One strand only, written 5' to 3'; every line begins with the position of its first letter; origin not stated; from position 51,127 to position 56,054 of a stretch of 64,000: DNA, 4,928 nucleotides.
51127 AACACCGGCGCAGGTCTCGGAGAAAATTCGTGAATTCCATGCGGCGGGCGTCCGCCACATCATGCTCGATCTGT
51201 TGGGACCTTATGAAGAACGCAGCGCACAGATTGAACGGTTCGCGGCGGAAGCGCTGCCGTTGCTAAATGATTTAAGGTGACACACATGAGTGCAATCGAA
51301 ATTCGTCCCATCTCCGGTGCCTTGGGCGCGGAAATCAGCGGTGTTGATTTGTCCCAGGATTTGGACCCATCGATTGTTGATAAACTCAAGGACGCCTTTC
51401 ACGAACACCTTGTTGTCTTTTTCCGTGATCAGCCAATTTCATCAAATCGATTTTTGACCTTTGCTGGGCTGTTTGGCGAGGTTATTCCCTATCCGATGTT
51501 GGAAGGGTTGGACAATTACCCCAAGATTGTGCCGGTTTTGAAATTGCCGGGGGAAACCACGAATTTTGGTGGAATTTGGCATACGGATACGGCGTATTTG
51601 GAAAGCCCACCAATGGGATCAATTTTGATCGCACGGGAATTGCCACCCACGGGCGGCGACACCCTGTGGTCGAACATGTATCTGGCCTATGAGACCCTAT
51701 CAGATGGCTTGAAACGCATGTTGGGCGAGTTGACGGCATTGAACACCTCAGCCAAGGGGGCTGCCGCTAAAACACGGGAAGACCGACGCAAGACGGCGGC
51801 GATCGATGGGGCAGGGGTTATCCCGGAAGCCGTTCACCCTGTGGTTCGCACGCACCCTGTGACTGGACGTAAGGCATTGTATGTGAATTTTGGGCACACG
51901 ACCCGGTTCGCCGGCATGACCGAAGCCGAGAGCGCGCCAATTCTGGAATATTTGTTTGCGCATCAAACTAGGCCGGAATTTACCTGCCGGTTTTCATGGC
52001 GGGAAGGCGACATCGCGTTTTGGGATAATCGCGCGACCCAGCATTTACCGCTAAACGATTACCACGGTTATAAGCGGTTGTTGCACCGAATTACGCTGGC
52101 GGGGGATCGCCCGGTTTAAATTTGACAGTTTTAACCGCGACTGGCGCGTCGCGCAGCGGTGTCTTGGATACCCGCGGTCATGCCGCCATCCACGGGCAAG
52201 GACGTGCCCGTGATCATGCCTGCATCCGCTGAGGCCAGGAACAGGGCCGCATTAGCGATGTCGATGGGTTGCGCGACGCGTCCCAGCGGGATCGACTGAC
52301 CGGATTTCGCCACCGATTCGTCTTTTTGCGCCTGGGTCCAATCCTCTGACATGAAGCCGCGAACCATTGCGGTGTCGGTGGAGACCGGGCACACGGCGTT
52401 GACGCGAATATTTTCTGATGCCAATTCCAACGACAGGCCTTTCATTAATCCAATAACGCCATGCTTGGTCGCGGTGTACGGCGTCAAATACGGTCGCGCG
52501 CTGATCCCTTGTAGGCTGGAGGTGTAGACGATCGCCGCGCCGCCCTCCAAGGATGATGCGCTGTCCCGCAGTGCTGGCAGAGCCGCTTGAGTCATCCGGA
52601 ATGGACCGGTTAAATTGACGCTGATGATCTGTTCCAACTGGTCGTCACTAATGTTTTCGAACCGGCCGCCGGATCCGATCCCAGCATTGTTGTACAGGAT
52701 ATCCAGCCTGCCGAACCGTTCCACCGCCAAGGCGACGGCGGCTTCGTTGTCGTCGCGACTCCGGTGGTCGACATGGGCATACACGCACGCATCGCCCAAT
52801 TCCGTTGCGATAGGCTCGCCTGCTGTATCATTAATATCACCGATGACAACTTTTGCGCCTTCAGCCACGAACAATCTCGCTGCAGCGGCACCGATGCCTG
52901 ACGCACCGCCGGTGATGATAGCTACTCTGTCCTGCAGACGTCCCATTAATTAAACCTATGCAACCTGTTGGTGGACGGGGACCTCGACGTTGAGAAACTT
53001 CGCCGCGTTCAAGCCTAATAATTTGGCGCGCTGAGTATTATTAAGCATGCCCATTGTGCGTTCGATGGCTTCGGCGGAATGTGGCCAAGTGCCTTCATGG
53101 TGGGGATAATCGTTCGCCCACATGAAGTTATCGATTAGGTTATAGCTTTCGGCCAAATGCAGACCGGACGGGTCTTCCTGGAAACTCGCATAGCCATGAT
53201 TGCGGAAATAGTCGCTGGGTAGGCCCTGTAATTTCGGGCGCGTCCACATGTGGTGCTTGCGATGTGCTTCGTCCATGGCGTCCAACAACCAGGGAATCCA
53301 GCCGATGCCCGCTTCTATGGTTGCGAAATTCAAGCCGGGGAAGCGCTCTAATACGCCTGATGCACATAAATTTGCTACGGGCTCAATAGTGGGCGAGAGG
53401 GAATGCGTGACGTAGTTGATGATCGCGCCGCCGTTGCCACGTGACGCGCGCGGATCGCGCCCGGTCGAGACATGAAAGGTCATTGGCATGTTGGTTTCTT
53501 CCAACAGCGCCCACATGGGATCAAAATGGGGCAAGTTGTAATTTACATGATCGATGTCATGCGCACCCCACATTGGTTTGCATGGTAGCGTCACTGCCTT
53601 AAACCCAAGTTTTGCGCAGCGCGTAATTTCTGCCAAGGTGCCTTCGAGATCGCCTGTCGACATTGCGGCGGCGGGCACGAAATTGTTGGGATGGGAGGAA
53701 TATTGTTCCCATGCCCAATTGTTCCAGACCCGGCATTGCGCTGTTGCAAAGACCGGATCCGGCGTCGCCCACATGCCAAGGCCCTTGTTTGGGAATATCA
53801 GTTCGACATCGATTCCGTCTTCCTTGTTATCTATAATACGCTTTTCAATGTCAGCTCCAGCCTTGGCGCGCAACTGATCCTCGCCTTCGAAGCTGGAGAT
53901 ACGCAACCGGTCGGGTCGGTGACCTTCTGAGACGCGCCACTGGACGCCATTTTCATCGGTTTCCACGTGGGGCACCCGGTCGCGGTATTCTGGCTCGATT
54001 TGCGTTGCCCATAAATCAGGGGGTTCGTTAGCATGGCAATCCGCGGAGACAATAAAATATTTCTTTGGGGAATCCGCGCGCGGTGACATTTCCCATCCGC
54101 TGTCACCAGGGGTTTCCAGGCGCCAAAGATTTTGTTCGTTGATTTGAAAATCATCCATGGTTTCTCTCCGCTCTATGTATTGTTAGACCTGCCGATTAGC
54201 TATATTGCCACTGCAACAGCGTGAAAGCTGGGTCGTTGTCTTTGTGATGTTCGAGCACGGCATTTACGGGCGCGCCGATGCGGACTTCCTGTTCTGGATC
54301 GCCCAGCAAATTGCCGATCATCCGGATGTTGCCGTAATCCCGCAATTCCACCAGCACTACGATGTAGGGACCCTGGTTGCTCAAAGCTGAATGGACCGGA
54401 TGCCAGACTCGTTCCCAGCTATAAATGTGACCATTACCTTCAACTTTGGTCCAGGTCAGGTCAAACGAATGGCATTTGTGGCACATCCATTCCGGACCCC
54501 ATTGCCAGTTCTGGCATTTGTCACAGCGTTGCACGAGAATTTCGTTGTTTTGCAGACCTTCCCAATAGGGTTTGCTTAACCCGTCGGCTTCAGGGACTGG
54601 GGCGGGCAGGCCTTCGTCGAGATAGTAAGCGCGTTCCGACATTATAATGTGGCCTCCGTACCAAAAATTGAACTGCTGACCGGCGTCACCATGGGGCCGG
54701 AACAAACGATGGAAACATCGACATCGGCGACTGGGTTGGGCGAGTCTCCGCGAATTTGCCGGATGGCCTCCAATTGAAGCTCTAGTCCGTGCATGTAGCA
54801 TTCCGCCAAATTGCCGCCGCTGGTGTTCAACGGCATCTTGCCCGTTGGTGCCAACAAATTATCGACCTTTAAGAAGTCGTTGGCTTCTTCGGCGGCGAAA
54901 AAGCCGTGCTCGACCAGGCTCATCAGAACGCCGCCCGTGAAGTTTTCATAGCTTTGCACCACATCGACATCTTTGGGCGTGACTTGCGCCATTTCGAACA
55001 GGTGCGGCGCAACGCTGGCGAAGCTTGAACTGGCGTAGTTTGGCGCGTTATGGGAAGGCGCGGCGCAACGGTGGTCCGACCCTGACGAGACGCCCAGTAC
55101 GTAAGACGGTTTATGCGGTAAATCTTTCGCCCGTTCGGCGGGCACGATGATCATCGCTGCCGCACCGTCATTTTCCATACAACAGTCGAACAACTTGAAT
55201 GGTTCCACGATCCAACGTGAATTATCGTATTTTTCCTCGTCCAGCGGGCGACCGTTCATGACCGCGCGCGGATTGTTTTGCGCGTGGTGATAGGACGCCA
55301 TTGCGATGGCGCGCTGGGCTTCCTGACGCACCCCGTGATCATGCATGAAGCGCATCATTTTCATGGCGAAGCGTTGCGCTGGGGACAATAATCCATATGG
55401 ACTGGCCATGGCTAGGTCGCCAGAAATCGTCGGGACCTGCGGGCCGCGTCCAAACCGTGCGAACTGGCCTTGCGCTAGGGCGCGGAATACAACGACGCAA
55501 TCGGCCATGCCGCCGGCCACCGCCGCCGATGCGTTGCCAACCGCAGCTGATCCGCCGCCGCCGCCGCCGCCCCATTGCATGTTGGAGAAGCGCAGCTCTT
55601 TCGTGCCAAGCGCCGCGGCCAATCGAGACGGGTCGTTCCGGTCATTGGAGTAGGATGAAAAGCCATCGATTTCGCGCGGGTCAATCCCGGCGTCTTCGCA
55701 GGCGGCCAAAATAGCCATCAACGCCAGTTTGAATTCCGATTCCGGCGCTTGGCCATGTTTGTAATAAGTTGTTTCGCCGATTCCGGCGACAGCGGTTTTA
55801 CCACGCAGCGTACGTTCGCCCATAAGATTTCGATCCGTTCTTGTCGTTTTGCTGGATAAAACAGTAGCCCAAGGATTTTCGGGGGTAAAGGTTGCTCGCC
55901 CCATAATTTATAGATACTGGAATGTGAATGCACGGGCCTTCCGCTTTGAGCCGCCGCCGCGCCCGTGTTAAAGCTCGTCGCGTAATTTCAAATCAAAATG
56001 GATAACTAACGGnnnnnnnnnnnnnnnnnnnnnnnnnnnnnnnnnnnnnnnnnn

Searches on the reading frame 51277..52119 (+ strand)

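Call 12: search_protein_families(library=pfam, proteins=[window:51277-52119:+], max_evalue=0.00001)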
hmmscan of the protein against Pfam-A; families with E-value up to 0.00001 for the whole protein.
window:51277-52119:+ (280 aa): 1 family
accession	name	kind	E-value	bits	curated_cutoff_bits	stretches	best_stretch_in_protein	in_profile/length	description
PF02668.22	TauD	-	5.1e-66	223.7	27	1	8-273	1-267/267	Taurine catabolism dioxygenase TauD, TfdA family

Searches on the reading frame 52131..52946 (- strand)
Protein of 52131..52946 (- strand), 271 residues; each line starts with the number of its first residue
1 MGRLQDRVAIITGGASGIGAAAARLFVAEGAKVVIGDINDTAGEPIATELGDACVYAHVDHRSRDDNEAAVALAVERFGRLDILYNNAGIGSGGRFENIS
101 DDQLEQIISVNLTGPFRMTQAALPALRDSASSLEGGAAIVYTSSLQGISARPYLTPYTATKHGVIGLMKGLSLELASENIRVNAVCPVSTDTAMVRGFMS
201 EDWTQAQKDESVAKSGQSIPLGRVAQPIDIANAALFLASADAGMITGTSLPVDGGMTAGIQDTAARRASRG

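Call 12: search_protein_families(library=pfam, proteins=[window:52131-52946:-], max_evalue=0.00001)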
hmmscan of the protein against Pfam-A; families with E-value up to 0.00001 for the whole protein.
window:52131-52946:- (271 aa): 3 families
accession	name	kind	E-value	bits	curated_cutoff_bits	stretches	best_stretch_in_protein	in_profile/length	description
PF13561.12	adh_short_C2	-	7e-59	199.7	27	1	15-257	3-236/236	Enoyl-(Acyl carrier protein) reductase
PF00106.31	adh_short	-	1.2e-52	178.7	26.6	1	7-197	1-189/195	short chain dehydrogenase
PF08659.16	KR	-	1.1e-06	29.1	22.6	1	10-161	4-153/180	KR domain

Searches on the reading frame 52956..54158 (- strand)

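Call 12: search_protein_families(library=pfam, proteins=[window:52956-54158:-], max_evalue=0.00001)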
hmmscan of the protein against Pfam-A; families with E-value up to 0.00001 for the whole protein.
window:52956-54158:- (400 aa): 1 family
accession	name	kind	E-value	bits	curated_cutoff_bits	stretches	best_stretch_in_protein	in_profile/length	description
PF04909.20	Amidohydro_2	-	3.9e-28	99.5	26.4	1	48-390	11-288/289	Amidohydrolase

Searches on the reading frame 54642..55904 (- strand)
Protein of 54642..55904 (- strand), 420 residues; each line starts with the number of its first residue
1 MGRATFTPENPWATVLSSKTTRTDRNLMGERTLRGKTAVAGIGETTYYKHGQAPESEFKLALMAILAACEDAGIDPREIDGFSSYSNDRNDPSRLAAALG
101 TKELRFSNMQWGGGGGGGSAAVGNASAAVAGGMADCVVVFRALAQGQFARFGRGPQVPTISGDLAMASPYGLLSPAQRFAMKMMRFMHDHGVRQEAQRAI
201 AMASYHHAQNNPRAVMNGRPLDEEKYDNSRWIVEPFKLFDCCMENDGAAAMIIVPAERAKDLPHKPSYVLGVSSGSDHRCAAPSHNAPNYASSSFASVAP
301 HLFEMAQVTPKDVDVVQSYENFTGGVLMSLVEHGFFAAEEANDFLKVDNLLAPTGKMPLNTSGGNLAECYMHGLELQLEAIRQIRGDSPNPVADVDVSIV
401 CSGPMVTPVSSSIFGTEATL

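Call 12: search_protein_families(library=pfam, proteins=[window:54642-55904:-], max_evalue=0.00001)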
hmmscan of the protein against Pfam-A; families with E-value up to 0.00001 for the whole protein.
window:54642-55904:- (420 aa): 1 family
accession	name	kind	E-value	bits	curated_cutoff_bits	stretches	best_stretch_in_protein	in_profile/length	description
PF22691.2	Thiolase_C_1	-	5.3e-25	88.3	28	1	285-411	10-139/144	Thiolase C-terminal domain-like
